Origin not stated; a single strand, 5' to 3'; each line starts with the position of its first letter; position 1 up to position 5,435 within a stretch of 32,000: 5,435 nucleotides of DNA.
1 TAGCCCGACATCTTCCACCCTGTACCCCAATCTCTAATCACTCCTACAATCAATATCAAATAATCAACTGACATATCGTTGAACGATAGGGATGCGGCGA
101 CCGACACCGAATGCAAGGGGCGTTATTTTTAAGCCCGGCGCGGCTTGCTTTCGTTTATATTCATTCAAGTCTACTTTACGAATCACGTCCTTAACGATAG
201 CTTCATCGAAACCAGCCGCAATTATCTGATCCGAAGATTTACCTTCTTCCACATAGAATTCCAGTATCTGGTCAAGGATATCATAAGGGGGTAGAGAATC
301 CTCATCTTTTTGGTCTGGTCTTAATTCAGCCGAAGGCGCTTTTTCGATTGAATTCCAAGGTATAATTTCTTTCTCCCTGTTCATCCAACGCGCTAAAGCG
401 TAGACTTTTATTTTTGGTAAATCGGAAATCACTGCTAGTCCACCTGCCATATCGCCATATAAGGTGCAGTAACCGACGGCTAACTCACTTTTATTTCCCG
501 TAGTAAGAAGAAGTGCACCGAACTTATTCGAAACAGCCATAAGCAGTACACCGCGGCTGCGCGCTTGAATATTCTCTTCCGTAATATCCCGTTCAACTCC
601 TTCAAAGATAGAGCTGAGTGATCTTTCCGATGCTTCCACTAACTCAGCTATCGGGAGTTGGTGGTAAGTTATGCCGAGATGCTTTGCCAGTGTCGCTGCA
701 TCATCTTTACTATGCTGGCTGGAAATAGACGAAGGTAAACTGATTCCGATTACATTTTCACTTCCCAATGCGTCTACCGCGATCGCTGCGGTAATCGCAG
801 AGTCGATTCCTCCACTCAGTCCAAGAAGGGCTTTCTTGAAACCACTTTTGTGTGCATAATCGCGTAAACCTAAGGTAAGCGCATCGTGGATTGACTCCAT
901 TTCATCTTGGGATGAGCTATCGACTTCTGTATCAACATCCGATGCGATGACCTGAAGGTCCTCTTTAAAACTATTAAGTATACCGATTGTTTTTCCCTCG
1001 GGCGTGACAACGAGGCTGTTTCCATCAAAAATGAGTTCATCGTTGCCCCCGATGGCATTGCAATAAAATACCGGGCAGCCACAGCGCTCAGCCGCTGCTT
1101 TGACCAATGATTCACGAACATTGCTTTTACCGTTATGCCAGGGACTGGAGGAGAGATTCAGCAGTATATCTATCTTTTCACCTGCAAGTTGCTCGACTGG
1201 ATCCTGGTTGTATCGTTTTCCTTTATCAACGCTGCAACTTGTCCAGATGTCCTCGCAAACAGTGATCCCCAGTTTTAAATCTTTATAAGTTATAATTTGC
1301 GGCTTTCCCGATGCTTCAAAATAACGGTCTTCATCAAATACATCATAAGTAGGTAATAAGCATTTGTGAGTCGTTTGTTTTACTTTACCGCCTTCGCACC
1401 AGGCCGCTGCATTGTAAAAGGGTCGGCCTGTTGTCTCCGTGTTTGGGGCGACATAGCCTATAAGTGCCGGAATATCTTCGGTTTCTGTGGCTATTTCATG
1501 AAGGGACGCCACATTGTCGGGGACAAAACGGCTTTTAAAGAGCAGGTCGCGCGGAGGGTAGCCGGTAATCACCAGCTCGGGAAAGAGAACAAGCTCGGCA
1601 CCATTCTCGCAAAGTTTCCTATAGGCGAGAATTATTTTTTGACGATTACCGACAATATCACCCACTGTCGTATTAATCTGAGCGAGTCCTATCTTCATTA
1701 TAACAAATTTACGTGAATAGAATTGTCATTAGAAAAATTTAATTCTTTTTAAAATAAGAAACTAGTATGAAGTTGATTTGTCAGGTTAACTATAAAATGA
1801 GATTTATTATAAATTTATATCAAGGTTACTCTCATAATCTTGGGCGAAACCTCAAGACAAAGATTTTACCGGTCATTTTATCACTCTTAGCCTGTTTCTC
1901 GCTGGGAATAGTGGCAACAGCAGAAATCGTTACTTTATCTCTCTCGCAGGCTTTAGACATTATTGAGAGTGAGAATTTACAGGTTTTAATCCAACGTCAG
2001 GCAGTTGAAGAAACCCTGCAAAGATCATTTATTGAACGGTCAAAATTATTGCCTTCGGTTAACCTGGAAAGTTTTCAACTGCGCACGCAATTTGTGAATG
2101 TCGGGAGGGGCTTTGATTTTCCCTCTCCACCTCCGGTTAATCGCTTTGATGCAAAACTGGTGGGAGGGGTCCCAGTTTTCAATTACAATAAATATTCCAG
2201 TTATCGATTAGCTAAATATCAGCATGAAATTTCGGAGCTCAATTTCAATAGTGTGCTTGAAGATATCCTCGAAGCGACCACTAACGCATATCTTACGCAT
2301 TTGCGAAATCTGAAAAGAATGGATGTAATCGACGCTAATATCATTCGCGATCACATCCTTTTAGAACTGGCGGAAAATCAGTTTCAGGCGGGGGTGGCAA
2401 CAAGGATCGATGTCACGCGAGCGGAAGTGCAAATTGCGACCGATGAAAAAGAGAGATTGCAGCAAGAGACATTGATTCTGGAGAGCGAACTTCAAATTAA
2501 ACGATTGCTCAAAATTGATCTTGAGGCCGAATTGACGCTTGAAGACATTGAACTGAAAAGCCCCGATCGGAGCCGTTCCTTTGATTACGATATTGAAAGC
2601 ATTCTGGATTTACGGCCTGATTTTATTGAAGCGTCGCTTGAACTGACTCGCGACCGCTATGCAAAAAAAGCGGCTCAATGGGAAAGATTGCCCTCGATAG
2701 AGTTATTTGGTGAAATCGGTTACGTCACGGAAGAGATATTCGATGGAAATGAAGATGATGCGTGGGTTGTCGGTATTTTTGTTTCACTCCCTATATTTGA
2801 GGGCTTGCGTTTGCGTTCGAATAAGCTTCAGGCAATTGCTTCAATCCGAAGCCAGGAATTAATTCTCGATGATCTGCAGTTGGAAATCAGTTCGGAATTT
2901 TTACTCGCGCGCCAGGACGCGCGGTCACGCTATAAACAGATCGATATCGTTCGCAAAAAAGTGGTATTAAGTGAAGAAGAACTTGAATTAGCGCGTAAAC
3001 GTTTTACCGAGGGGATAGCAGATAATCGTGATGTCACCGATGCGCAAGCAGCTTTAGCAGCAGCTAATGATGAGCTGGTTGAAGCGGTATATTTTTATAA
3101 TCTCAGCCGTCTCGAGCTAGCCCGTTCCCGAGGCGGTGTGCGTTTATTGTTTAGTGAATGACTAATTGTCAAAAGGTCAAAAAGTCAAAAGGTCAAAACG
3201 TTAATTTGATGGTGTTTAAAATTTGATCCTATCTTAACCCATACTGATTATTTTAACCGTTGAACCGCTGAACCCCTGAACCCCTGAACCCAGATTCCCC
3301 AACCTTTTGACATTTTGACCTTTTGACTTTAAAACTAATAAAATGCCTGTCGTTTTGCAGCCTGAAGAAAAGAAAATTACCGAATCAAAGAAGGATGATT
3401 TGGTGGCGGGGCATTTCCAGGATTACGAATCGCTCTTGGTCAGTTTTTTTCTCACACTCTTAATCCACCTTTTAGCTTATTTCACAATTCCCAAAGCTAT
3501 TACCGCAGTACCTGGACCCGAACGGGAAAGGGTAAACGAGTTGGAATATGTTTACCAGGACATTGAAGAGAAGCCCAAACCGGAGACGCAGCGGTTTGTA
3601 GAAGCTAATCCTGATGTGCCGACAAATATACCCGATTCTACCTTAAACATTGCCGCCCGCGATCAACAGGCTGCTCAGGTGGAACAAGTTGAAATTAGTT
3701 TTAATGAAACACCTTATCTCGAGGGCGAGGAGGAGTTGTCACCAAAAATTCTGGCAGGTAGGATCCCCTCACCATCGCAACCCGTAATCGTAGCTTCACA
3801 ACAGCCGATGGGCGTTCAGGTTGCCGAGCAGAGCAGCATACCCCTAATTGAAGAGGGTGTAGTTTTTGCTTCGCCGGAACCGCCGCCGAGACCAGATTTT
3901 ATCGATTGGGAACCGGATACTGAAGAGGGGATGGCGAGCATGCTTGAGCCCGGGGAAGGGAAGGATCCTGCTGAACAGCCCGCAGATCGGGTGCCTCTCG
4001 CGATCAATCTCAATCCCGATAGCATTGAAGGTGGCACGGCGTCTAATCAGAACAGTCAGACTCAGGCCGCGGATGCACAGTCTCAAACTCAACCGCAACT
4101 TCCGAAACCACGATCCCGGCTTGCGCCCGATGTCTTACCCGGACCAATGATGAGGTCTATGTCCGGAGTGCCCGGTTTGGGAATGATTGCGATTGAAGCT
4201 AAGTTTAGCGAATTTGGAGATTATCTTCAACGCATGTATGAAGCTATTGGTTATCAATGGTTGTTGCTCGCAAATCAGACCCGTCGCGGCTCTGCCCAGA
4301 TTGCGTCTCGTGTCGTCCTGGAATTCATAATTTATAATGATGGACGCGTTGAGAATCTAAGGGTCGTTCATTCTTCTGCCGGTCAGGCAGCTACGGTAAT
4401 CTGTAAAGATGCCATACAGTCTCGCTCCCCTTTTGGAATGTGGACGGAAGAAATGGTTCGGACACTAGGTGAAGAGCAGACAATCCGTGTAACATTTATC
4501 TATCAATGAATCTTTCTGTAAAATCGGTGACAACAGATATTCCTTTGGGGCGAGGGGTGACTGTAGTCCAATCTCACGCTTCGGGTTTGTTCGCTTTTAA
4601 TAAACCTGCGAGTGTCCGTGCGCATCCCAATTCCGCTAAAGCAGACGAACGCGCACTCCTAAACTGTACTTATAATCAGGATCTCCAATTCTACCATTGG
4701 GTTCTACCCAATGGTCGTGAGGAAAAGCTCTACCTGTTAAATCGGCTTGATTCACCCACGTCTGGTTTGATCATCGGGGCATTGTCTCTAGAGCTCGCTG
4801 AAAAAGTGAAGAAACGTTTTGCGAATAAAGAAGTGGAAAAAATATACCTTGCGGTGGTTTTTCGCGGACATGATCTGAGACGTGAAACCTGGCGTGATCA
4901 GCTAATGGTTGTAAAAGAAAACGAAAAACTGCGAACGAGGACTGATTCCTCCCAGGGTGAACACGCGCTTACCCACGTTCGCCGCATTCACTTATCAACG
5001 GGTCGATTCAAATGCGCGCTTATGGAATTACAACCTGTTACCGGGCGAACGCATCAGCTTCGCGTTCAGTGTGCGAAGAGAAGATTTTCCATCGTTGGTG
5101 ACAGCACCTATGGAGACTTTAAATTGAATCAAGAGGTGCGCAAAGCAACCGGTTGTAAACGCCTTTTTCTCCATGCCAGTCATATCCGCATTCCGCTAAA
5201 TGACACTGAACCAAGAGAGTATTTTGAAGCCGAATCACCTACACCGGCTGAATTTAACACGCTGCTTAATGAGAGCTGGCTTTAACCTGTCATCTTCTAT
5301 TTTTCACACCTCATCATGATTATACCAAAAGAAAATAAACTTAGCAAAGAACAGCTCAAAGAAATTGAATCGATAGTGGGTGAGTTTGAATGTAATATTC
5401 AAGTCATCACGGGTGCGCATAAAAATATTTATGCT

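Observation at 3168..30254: Most of the longer intergenic spacers are assembled from a small vocabulary of period-6/7/8 tandem oligomers used as nested inverted arms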

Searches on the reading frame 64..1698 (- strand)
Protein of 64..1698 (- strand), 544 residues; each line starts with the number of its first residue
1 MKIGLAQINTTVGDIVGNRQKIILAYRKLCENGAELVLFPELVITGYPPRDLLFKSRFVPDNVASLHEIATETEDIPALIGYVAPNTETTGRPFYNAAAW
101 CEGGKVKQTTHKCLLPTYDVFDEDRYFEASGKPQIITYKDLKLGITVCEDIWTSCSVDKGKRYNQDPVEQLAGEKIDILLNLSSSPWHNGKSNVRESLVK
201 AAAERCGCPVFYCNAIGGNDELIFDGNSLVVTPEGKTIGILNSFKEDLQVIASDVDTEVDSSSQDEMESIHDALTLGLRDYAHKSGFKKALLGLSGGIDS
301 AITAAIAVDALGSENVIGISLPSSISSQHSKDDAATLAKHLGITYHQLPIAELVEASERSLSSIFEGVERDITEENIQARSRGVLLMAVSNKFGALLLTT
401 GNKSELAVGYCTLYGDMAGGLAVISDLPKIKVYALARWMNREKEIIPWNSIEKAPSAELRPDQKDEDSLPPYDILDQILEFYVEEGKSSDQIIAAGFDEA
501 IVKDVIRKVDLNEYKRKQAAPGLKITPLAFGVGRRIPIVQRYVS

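Call 8: search_protein_families(library=pfam, proteins=[window:64-1698:-])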
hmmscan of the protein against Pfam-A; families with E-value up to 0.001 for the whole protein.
window:64-1698:- (544 aa): 2 families
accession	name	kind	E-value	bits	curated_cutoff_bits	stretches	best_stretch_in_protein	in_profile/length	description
PF02540.23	NAD_synthase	-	1.5e-74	250.6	21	1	273-519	4-242/242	NAD synthase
PF00795.27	CN_hydrolase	-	1.5e-20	74.1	23.2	1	2-254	1-247/256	Carbon-nitrogen hydrolase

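Call 80: find_encoding_contigs(protein=window:64-1698:-, flank=10000, max_places=4)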
Protein window:64-1698:- (544 aa): 4 contigs read that carry it; 3 places shown.
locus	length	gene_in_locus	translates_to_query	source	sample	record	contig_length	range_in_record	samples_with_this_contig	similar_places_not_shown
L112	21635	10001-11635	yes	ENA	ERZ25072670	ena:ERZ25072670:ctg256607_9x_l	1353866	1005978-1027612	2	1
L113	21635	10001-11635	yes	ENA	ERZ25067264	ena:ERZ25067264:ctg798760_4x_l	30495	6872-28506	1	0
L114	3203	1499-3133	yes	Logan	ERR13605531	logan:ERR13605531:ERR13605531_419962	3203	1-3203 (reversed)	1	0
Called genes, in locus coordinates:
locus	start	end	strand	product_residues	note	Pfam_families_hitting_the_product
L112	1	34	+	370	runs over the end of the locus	PF25270:Khk, PF04587:ADP_PFK_GK (faint), PF00294:PfkB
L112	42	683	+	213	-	PF02223:Thymidylate_kin, PF13521:AAA_28 (weak)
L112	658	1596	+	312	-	PF13177:DNA_pol3_delta2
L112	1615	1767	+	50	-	-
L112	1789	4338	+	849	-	PF01624:MutS_I, PF05188:MutS_II, PF05192:MutS_III, PF05190:MutS_IV, PF00488:MutS_V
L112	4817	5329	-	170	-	PF01464:SLT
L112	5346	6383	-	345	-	PF18152:DAHP_snth_FXD (faint), PF00793:DAHP_synth_1, PF03102:NeuB (faint)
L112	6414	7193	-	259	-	PF00849:PseudoU_synth_2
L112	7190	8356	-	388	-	-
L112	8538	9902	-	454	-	PF02321:OEP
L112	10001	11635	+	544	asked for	PF00795:CN_hydrolase, PF02540:NAD_synthase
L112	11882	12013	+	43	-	-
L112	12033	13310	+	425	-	PF00202:Aminotran_3, PF00155:Aminotran_1_2 (faint)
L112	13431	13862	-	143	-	PF17973:bMG10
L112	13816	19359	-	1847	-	PF01835:MG2, PF07703:A2M_BRD, PF00207:A2M, PF07678:TED_complement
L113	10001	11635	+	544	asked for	PF00795:CN_hydrolase, PF02540:NAD_synthase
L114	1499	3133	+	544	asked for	PF00795:CN_hydrolase, PF02540:NAD_synthase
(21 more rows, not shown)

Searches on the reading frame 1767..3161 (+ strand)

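Call 8: search_protein_families(library=pfam, proteins=[window:1767-3161:+])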
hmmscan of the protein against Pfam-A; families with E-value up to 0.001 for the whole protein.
window:1767-3161:+ (464 aa): 1 family
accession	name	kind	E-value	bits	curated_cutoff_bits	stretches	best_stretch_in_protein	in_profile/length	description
PF02321.23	OEP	-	1.9e-44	152.1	22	2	277-453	6-184/187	Outer membrane efflux protein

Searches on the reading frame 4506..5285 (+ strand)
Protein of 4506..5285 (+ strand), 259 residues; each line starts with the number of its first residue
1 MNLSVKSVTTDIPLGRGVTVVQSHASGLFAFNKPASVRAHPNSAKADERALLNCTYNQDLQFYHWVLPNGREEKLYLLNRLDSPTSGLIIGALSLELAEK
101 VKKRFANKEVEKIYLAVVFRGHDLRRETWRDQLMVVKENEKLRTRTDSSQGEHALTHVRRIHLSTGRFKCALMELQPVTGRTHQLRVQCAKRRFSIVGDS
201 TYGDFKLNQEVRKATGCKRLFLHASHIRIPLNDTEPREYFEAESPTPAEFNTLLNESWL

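Call 8: search_protein_families(library=pfam, proteins=[window:4506-5285:+])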
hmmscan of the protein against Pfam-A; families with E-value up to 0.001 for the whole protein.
window:4506-5285:+ (259 aa): 1 family
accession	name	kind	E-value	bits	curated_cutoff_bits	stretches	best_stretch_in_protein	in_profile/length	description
PF00849.27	PseudoU_synth_2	-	1.1e-24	87.8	26.8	1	29-191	3-152/152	RNA pseudouridylate synthase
